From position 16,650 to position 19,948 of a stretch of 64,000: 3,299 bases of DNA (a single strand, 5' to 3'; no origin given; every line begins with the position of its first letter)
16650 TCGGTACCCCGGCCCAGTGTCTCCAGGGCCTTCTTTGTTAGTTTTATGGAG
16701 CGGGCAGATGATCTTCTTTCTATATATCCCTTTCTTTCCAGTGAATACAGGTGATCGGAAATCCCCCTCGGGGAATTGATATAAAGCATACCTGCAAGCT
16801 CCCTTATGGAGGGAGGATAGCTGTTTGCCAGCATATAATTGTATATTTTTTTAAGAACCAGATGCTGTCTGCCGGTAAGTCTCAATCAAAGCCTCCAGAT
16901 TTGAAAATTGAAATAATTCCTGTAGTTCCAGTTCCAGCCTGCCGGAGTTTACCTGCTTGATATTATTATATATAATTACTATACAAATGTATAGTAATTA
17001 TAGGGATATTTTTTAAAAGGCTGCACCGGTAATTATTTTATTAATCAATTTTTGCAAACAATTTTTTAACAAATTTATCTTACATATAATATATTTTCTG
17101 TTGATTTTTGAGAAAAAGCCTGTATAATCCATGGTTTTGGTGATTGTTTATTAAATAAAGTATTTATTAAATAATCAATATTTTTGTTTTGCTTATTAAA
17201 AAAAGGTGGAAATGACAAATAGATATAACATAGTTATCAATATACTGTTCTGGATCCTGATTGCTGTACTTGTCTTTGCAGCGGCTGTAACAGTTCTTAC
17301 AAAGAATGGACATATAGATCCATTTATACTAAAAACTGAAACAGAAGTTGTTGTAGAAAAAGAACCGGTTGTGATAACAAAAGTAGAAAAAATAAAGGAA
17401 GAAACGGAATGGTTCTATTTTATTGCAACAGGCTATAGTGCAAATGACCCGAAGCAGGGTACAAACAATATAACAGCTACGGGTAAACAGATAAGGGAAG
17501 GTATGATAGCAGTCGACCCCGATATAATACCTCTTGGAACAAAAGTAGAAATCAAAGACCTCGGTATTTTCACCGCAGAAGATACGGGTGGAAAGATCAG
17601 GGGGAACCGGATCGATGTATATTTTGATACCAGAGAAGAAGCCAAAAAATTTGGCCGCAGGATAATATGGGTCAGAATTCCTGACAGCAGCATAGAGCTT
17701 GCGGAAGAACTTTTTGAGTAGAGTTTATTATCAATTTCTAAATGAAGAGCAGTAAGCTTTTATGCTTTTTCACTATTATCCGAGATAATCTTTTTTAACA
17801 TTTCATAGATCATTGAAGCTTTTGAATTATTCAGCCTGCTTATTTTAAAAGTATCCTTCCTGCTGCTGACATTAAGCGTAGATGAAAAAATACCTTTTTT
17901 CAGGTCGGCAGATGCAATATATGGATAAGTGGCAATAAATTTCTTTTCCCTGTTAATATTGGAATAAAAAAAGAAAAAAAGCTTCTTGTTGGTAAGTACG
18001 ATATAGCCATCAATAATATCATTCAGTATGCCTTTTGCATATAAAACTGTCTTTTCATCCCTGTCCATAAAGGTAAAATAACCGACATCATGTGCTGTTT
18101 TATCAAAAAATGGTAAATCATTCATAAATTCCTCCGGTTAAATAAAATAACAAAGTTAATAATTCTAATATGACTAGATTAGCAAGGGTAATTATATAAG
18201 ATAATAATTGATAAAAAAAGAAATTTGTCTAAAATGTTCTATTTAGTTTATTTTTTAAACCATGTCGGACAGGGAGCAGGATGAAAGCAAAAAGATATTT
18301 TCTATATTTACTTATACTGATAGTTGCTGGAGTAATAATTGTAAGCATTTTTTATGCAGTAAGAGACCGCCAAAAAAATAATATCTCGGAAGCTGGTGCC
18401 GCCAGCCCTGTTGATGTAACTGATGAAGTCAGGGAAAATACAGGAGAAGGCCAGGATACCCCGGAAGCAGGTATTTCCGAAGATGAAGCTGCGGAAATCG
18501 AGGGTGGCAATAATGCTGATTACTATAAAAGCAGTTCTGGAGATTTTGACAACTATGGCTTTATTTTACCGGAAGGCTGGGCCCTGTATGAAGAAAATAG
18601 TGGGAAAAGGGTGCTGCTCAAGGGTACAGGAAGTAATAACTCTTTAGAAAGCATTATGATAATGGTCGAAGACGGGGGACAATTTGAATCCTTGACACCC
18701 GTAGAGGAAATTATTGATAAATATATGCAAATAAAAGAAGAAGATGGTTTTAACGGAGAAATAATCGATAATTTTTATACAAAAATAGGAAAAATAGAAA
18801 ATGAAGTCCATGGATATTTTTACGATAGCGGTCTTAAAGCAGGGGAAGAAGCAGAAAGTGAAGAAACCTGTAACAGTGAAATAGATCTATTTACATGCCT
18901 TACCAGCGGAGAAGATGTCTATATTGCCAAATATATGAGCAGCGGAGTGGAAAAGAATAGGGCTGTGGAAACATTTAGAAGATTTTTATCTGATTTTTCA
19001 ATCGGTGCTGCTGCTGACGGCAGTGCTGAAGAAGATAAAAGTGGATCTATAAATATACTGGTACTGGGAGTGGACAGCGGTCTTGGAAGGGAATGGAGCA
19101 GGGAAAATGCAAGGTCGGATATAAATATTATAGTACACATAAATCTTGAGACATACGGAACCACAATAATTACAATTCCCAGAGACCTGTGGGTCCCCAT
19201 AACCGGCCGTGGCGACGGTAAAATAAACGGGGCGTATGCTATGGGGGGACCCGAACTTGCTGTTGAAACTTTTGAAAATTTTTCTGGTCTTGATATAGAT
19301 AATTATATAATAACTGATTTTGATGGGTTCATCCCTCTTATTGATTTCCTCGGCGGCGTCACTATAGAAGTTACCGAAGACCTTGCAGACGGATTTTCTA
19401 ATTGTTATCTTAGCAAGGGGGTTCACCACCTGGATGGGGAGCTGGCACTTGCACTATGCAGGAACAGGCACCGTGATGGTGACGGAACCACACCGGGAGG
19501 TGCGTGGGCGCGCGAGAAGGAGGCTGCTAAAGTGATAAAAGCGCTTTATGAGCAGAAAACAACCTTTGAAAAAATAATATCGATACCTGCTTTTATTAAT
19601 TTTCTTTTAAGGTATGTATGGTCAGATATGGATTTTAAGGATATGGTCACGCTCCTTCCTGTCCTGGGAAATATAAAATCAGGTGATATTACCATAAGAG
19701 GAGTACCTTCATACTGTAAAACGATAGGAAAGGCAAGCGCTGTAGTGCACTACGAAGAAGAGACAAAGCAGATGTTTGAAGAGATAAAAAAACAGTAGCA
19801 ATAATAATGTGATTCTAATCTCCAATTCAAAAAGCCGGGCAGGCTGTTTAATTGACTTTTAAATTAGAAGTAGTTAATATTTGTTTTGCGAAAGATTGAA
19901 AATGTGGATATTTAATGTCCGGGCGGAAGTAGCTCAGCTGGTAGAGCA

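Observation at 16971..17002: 32-bp near-perfect palindrome with TATAAT on both outer arms: candidate operator for LexA paralog 2, distinct from the Cheo boxes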

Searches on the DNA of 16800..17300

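Call 64: search_rna_families(source=window, start=16800, end=17300, threshold=evalue, max_evalue=1)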
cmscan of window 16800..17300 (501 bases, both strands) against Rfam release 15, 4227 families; matches with E-value up to 1: 0.
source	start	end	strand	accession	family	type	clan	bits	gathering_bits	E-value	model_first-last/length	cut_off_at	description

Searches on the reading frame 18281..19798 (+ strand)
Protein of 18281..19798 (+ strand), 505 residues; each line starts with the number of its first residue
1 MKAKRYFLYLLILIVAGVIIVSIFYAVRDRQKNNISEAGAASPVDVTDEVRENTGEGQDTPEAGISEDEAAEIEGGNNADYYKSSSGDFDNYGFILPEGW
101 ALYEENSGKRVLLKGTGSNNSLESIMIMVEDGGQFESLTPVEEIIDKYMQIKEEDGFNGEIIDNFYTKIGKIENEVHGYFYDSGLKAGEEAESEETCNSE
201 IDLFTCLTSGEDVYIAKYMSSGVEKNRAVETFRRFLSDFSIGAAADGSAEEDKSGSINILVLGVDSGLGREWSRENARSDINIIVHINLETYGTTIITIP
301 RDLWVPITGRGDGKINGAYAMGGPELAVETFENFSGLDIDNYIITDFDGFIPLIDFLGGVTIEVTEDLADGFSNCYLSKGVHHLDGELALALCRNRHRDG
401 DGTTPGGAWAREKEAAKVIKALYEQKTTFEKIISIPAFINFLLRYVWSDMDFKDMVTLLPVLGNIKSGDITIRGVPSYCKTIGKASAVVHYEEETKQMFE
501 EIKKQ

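Call 7: search_protein_families(library=pfam, proteins=[window:18281-19798:+])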
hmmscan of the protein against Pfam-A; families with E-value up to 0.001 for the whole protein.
window:18281-19798:+ (505 aa): 1 family
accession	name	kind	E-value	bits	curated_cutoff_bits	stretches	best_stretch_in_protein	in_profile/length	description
PF03816.19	LytR_cpsA_psr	-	2.1e-32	112.8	24.6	1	278-425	1-147/150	LytR_cpsA_psr family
